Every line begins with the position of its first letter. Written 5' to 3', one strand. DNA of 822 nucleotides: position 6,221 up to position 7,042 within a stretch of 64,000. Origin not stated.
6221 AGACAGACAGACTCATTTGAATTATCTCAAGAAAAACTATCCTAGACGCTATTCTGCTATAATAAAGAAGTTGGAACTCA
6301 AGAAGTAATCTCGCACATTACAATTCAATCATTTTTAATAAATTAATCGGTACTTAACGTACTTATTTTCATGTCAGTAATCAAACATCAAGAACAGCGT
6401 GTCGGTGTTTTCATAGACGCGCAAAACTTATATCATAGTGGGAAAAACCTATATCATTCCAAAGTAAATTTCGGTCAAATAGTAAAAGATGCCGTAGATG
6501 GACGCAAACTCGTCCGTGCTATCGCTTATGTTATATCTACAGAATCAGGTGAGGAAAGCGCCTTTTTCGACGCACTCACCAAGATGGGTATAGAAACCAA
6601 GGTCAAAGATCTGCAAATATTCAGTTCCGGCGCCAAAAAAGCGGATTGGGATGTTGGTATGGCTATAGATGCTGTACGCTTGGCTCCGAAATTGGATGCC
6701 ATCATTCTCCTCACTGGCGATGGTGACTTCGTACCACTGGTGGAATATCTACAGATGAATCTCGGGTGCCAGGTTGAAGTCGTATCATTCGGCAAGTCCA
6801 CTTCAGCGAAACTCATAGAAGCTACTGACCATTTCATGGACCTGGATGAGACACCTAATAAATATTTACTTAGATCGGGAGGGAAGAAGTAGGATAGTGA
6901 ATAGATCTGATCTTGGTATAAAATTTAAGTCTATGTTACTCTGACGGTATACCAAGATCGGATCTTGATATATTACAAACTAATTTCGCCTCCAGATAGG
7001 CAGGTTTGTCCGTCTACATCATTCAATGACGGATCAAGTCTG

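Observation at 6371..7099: NYN-domain nuclease inserted into the rpsO-pnp operon, plus a tandem-palindrome pnp leader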

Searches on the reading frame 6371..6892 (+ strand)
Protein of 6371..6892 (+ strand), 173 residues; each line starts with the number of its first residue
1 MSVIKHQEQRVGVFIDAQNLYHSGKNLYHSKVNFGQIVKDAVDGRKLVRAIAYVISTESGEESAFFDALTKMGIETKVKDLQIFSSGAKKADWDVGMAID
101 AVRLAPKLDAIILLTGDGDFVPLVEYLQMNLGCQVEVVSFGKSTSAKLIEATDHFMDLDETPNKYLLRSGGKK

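Call 3: search_protein_families(library=pfam, proteins=[window:6371-6892:+], max_evalue=0.01)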
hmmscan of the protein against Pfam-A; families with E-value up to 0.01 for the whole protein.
window:6371-6892:+ (173 aa): 1 family
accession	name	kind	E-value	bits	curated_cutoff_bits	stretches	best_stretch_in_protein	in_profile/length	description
PF01936.24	NYN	-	1.2e-36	126.8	24.2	1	10-159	1-145/145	NYN domain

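Call 18: find_homologous_proteins(query=window:6371-6889:+, max_evalue=1e-10)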
Query window:6371-6889:+ (173 aa): 8000 proteins with E <= 1e-10 among 8000 candidates; the best 120 are listed.
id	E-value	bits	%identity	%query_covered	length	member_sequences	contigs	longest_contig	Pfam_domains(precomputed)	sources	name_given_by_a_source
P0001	3.0e-107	374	100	100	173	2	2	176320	PF01936.25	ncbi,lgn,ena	-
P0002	7.1e-102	356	95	100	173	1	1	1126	PF01936.25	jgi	jgi:uncharacterized LabA/DUF88 family protein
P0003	1.6e-101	355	95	99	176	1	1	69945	PF01936.25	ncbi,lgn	-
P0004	1.6e-101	355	94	99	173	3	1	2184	PF01936.25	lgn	-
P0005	1.7e-101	355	94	100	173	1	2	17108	PF01936.25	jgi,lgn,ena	jgi:uncharacterized LabA/DUF88 family protein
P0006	3.1e-101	354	94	100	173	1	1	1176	PF01936.25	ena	-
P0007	4.4e-101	353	91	100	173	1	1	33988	PF01936.25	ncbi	-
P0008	1.1e-100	352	93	95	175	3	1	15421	PF01936.25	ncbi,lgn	-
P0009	1.3e-100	352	95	100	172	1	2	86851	PF01936.25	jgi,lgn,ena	jgi:uncharacterized LabA/DUF88 family protein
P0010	2.6e-100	351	94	100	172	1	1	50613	PF01936.25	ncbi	ncbi:MAG: NYN domain-containing protein [Candidatus Paceibacterota bacterium]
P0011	6.5e-100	350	92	100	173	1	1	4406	PF01936.25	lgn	-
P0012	1.5e-99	348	91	100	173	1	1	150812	PF01936.25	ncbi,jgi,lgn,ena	-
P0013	1.5e-99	348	92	100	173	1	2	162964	PF01936.25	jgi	-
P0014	1.7e-99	348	92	100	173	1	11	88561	PF01936.25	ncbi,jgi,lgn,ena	-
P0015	1.9e-99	348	93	100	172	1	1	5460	PF01936.25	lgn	-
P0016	3.8e-99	347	93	100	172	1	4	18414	PF01936.25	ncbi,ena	-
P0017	1.0e-98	346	92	99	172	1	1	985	PF01936.25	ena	-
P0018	1.1e-98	346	94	100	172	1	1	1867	PF01936.25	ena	-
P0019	1.5e-98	345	89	100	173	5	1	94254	PF01936.25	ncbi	-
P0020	1.5e-98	345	91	100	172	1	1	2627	PF01936.25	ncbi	-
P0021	1.8e-98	345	90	100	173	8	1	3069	PF01936.25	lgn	-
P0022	1.8e-98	345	90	99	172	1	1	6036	PF01936.25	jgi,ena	-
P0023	2.1e-98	345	90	100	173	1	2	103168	PF01936.25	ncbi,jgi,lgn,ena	ncbi:MAG: NYN domain-containing protein [Candidatus Paceibacterota bacterium]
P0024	2.4e-98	345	92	100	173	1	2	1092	PF01936.25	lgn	-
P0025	7.0e-98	343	90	97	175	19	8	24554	PF01936.25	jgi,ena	jgi:uncharacterized LabA/DUF88 family protein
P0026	7.1e-98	343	88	99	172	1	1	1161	PF01936.25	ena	-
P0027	7.5e-98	343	90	99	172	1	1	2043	PF01936.25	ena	-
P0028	8.0e-98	343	91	99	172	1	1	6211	PF01936.25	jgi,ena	-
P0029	8.0e-98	343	91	100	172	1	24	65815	PF01936.25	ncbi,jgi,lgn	jgi:uncharacterized LabA/DUF88 family protein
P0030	8.4e-98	343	89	100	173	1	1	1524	PF01936.25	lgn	-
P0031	9.4e-98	343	88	100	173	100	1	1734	PF01936.25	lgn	-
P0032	1.1e-97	342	88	100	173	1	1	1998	PF01936.25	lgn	-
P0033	1.3e-97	342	88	99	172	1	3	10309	PF01936.25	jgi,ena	jgi:uncharacterized LabA/DUF88 family protein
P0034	1.4e-97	342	88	99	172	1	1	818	PF01936.25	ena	-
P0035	1.4e-97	342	90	100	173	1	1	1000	PF01936.25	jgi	jgi:uncharacterized LabA/DUF88 family protein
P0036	1.5e-97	342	89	100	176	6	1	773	PF01936.25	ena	-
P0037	1.6e-97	342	90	99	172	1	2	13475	PF01936.25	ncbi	-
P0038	1.9e-97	342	88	100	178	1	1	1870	PF01936.25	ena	-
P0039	2.2e-97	341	90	99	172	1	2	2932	PF01936.25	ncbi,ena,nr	ncbi:MAG: NYN domain-containing protein [Patescibacteria group bacterium]|nr:NYN domain-containing p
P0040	2.5e-97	341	91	100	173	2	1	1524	PF01936.25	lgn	-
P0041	3.2e-97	341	87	100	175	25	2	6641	PF01936.25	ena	-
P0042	4.3e-97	340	89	100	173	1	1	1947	PF01936.25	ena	-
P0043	5.7e-97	340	86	100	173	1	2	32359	PF01936.25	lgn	-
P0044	6.2e-97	340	88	100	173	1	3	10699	PF01936.25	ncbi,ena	-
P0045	6.8e-97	340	87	99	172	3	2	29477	PF01936.25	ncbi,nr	ncbi:NYN domain-containing protein [Patescibacteria group bacterium]|nr:NYN domain-containing protei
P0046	7.0e-97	340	90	97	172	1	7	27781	PF01936.25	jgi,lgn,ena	-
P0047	1.0e-96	339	90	99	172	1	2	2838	PF01936.25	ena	-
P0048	1.1e-96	339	90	100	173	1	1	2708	PF01936.25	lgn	-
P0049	1.2e-96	339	88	99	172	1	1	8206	PF01936.25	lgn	-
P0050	1.3e-96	339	88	99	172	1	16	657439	PF01936.25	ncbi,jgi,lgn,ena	ncbi:MAG: NYN domain-containing protein [Minisyncoccia bacterium]|jgi:uncharacterized LabA/DUF88 fam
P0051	1.4e-96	339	89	99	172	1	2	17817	PF01936.25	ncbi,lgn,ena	-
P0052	1.7e-96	339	89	99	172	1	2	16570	PF01936.25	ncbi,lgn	-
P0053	1.7e-96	339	95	96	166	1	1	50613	PF01936.25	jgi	jgi:uncharacterized LabA/DUF88 family protein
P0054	2.3e-96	338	89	99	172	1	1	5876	PF01936.25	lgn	-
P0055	2.4e-96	338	88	100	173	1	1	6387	PF01936.25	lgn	-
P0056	2.4e-96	338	86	100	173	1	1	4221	PF01936.25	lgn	-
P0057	2.5e-96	338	90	99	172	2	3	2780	PF01936.25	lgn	-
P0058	2.8e-96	338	89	99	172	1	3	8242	PF01936.25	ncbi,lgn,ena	-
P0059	2.8e-96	338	88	99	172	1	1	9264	PF01936.25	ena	-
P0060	3.4e-96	338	88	99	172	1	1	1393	PF01936.25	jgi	jgi:uncharacterized LabA/DUF88 family protein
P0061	3.4e-96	338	88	100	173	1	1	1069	PF01936.25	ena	-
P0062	3.5e-96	338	89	98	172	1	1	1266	PF01936.25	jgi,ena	-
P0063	4.2e-96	337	90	97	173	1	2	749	PF01936.25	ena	-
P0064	4.2e-96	337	90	100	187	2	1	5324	PF01936.25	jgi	-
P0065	6.9e-96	337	89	99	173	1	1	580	PF01936.25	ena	-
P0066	7.6e-96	336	86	100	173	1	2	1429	PF01936.25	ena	-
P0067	7.7e-96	336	88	100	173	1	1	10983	PF01936.25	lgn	-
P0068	9.0e-96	336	89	99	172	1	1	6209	PF01936.25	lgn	-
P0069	1.1e-95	336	89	97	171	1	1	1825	PF01936.25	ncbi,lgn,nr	ncbi:MAG: NYN domain-containing protein [Patescibacteria group bacterium]|nr:NYN domain-containing p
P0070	1.1e-95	336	87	100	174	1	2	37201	PF01936.25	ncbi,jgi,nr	ncbi:MAG TPA: NYN domain-containing protein [Candidatus Paceibacterota bacterium]|jgi:uncharacterize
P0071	1.1e-95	336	87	100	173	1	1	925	PF01936.25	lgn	-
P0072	1.3e-95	336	88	99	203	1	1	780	PF01936.25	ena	-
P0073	1.4e-95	336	89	100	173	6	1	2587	PF01936.25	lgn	-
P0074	1.9e-95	335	87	99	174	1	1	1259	PF01936.25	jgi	jgi:uncharacterized LabA/DUF88 family protein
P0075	1.9e-95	335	87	100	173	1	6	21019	PF01936.25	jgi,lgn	jgi:uncharacterized LabA/DUF88 family protein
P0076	2.1e-95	335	88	99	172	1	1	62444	PF01936.25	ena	-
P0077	2.2e-95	335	87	99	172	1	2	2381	PF01936.25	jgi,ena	-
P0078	2.8e-95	335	86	100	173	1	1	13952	PF01936.25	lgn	-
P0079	2.9e-95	335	88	98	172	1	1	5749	PF01936.25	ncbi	-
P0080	2.9e-95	335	87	100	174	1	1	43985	PF01936.25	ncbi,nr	ncbi:MAG: NYN domain-containing protein [Candidatus Pacebacteria bacterium]|nr:NYN domain-containing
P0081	3.1e-95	334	85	99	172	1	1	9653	PF01936.25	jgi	-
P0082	3.3e-95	334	89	97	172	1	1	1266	PF01936.25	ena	-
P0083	3.4e-95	334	87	100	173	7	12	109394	PF01936.25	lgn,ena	-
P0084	3.6e-95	334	86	100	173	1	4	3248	PF01936.25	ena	-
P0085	4.1e-95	334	87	99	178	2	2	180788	PF01936.25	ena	-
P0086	4.2e-95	334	86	99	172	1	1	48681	PF01936.25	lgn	-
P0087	4.2e-95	334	86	100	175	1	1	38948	PF01936.25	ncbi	-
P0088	4.2e-95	334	86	100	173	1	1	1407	PF01936.25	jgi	-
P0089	4.4e-95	334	86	100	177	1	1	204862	PF01936.25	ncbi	ncbi:MAG: NYN domain-containing protein [Patescibacteria group bacterium]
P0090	4.6e-95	334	86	100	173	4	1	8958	PF01936.25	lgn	-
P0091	4.6e-95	334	89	98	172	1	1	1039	PF01936.25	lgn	-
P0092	4.8e-95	334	89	97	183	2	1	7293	PF01936.25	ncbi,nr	ncbi:MAG: hypothetical protein QOG91_588 [Candidatus Parcubacteria bacterium]|nr:hypothetical protei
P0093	5.1e-95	334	86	100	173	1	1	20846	PF01936.25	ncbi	-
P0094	5.5e-95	334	88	98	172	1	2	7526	PF01936.25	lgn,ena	-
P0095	5.5e-95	334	86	100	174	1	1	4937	PF01936.25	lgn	-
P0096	5.6e-95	334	86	100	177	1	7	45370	PF01936.25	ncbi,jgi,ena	-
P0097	6.8e-95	333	85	100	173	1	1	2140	PF01936.25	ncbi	-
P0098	6.8e-95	333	86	99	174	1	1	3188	PF01936.25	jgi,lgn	jgi:uncharacterized LabA/DUF88 family protein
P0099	6.9e-95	333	86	100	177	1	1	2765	PF01936.25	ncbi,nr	ncbi:MAG: NYN domain-containing protein [Candidatus Taylorbacteria bacterium]|nr:NYN domain-containi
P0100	6.9e-95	333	88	99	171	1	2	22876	PF01936.25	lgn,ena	-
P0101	7.9e-95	333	86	99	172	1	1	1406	PF01936.25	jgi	jgi:uncharacterized LabA/DUF88 family protein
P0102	8.3e-95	333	88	99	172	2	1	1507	PF01936.25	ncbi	-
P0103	8.3e-95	333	87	98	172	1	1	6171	PF01936.25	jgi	jgi:uncharacterized LabA/DUF88 family protein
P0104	8.3e-95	333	86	99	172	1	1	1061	PF01936.25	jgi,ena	-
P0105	8.4e-95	333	88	99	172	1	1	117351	PF01936.25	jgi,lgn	jgi:uncharacterized LabA/DUF88 family protein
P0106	8.5e-95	333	86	99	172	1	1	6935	PF01936.25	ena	-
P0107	8.5e-95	333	88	98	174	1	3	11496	PF01936.25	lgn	-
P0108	8.7e-95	333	88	97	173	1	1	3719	PF01936.25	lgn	-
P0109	8.8e-95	333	87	99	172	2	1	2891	PF01936.25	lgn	-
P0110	8.9e-95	333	86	100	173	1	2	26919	PF01936.25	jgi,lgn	jgi:uncharacterized LabA/DUF88 family protein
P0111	9.2e-95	333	88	99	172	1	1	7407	PF01936.25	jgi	jgi:uncharacterized LabA/DUF88 family protein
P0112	9.3e-95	333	87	99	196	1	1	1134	PF01936.25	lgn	-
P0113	9.6e-95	333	86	100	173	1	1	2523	PF01936.25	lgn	-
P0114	9.7e-95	333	86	98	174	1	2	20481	PF01936.25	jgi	jgi:uncharacterized LabA/DUF88 family protein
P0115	1.0e-94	333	86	100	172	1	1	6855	PF01936.25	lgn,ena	-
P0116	1.2e-94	332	89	97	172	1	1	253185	PF01936.25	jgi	jgi:uncharacterized LabA/DUF88 family protein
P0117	1.2e-94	332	87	99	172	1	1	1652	PF01936.25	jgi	-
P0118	1.4e-94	332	85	99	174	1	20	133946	PF01936.25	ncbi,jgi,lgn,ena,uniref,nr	ncbi:MAG: hypothetical protein A3B11_00480 [Candidatus Taylorbacteria bacterium RIFCSPLOWO2_01_FULL_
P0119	1.4e-94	332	86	100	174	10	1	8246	PF01936.25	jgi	jgi:uncharacterized LabA/DUF88 family protein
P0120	2.0e-94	332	86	100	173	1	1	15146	PF01936.25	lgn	-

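Call 19: find_related_loci(query=window:6371-6889:+, collection=genome_contigs, flank=6000)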
Query window:6371-6889:+ (173 aa) in genome_contigs; peptide patterns used: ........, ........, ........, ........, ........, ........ (x = any residue, [..] = any of these).
600 stretches matched a pattern (row limit reached: there are more); 579 encode a relative of the query (tblastn E <= 1e-3); the best 80 are kept; 80 distinct loci.
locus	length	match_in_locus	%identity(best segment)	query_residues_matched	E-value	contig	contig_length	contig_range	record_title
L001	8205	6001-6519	91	1-173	3e-107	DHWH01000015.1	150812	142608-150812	MAG TPA_asm: Patescibacteria group bacterium UBA5187 UBA5187_contig_644, whole genome shotgun sequence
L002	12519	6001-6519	89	1-173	9e-107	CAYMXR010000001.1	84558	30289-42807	MAG TPA_asm: uncultured Candidatus Saccharibacteria bacterium isolate SRP285395_co1_44 genome assembly, contig: NODE_285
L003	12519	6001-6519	90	1-173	1e-106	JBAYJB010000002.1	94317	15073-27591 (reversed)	MAG: Candidatus Paceibacterota bacterium isolate SO_2016_GW1_45 scaffold00531_OW334_2016, whole genome shotgun sequence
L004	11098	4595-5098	90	1-168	5e-105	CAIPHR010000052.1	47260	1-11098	uncultured bacterium isolate MJ-2014_bin-1666 genome assembly, contig: bin-1666:52/95, whole genome shotgun sequence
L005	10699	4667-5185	88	1-173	1e-104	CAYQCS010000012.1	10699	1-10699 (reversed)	MAG TPA_asm: uncultured Candidatus Saccharibacteria bacterium isolate SRP135725_co1_650 genome assembly, contig: NODE_87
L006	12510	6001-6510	91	1-170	7e-105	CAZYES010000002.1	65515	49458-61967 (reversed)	MAG TPA_asm: uncultured Candidatus Saccharibacteria bacterium isolate binchicken_co153_50 genome assembly, contig: NODE_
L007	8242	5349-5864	89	1-172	2e-104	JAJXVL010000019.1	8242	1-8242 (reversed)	MAG: bacterium isolate BP5.bin30 NODE_16107_length_8242_cov_1.916205, whole genome shotgun sequence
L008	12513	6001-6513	87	3-173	7e-104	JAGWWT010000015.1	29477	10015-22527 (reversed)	MAG: Patescibacteria group bacterium isolate REEB45 contig-150_1902, whole genome shotgun sequence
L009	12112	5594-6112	87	1-173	6e-104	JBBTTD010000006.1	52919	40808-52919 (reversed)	MAG: Patescibacteria group bacterium isolate H41-bin002_1 H41_bin002_1_000000000006, whole genome shotgun sequence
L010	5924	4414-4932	88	1-173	2e-103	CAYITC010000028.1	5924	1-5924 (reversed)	MAG TPA_asm: uncultured Candidatus Saccharibacteria bacterium isolate ERP119705_co3_805 genome assembly, contig: NODE_17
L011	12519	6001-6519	86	1-173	1e-102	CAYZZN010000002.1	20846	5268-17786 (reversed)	MAG TPA_asm: uncultured Candidatus Saccharibacteria bacterium isolate SRP286056_co1_697 genome assembly, contig: NODE_30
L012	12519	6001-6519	86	1-173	2e-102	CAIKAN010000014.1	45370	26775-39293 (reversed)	uncultured bacterium isolate AM-2014_bin-3203 genome assembly, contig: bin-3203:14/99, whole genome shotgun sequence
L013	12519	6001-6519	86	1-173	2e-102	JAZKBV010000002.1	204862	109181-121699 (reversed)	MAG: Patescibacteria group bacterium isolate ADI_H3L2_122-bin008 ADIH3L2_B008_0_000000000002, whole genome shotgun seque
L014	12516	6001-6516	88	1-172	1e-102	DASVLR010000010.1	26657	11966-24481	MAG TPA_asm: Candidatus Paceibacterota bacterium isolate SMAG_U3079 k141_236526, whole genome shotgun sequence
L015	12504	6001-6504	89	1-168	9e-103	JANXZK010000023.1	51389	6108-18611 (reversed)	MAG: bacterium isolate GL140_4_metabat_307 GL140_4_k141_433219, whole genome shotgun sequence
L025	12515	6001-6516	85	1-172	2e-99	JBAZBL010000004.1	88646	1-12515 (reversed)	MAG: Candidatus Paceibacterota bacterium isolate SO_2017_GW1_111 NODE_1632_length_88646_cov_1.507699_OW334_2017, whole g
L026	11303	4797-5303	85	1-169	4e-99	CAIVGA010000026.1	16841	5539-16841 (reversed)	uncultured bacterium isolate AM-2014-D4_bin-189 genome assembly, contig: bin-189:26/67, whole genome shotgun sequence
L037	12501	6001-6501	82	1-168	7e-93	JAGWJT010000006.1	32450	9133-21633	MAG: Patescibacteria group bacterium isolate REEB144 contig-150_1493, whole genome shotgun sequence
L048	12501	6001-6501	81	1-167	2e-90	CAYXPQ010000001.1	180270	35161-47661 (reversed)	MAG TPA_asm: uncultured Candidatus Saccharibacteria bacterium isolate SRP300315_co1_73 genome assembly, contig: NODE_29_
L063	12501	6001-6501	73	1-167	2e-87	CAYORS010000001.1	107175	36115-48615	MAG TPA_asm: uncultured Candidatus Saccharibacteria bacterium isolate SRP135725_co1_34 genome assembly, contig: NODE_90_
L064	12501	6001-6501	72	1-167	4e-87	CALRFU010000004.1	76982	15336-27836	MAG: Candidatus Nomurabacteria bacterium isolate TH-08apr19-232 genome assembly, contig: TH-08apr19-C605, whole genome s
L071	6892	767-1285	71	1-173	8e-87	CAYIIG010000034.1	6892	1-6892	MAG TPA_asm: uncultured Candidatus Saccharibacteria bacterium isolate ERP119705_co20_252 genome assembly, contig: NODE_1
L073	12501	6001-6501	73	1-167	2e-86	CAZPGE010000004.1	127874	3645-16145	MAG TPA_asm: uncultured Candidatus Saccharibacteria bacterium isolate ERP113451_co1_69 genome assembly, contig: NODE_58_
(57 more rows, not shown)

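Call 34: search_solved_structures(query=window:6371-6889:+, max_evalue=1, show_alignments=2)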
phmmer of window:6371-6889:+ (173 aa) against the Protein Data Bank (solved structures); distinct sequences matched with E-value up to 1: 1.
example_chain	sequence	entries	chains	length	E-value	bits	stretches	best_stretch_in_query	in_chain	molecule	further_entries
2qip_A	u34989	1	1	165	9.5e-27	97.1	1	7-160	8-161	Protein of unknown function VPA0982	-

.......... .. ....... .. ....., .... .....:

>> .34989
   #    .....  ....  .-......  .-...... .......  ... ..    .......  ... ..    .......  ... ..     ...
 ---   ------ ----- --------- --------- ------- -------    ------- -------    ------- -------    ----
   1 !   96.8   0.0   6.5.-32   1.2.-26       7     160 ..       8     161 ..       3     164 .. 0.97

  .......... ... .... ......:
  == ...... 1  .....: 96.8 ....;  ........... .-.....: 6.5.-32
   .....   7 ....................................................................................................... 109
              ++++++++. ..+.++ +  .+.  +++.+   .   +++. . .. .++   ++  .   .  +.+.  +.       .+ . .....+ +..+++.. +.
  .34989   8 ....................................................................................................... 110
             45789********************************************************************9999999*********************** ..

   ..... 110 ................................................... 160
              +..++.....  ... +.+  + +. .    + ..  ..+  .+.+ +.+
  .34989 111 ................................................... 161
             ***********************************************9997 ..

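Call 35: search_protein_families(library=ncbifam, proteins=[window:6371-6889:+], max_evalue=0.01)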
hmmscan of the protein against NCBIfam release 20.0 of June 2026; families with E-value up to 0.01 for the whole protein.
window:6371-6889:+ (173 aa): 1 family
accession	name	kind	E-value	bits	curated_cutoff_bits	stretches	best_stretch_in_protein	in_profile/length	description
TIGR00288.1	TIGR00288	hypoth_equivalog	8.2e-06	25.8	178.45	1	82-160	78-157/160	TIGR00288 family NYN domain-containing protein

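Call 65: search_protein_families(library=pfam, proteins=[L012:1428-2219:+, L012:2340-3410:-, L025:143-1246:+, L025:1873-2679:-], max_evalue=0.001)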
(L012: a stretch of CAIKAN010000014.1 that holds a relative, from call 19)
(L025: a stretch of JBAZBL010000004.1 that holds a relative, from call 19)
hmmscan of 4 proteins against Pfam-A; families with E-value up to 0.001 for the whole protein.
L012:1428-2219:+ (264 aa): 2 families
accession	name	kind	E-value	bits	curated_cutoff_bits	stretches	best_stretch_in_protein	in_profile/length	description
PF04452.19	Methyltrans_RNA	-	4.4e-41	140.7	23.9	1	80-261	6-163/165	RNA methyltransferase domain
PF20260.4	PUA_4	-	3.5e-08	33.9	23.9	1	31-67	11-47/48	RNA methyltransferase PUA domain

L012:2340-3410:- (356 aa): 2 families
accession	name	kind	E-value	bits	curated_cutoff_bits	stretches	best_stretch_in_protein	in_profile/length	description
PF05697.18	Trigger_N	-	2.4e-29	102.9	22.2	1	11-156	4-142/144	Bacterial trigger factor protein (TF)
PF05698.19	Trigger_C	-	6e-27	95.1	22.7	1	205-339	4-138/162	Bacterial trigger factor protein (TF) C-terminus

L025:143-1246:+ (368 aa): 3 families
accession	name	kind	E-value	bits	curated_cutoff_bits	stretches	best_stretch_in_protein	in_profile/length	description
PF12627.12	PolyA_pol_RNAbd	-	7.2e-18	64.6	22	1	56-117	1-62/64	Probable RNA and SrmB- binding site of polymerase A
PF01966.28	HD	-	5.8e-08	33.5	22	1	132-218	2-91/116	HD domain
PF13735.12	tRNA_NucTran2_2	-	3.2e-07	30.9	27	1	186-326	22-147/149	tRNA nucleotidyltransferase domain 2 putative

L025:1873-2679:- (268 aa): 2 families
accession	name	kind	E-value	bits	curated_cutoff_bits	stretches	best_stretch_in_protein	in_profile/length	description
PF03372.29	Exo_endo_phos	-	9.5e-29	101.1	24.5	1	10-251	1-215/225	Endonuclease/Exonuclease/phosphatase family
PF14529.12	Exo_endo_phos_2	-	5.8e-05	23.4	27.4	0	118-169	3-45/117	Endonuclease-reverse transcriptase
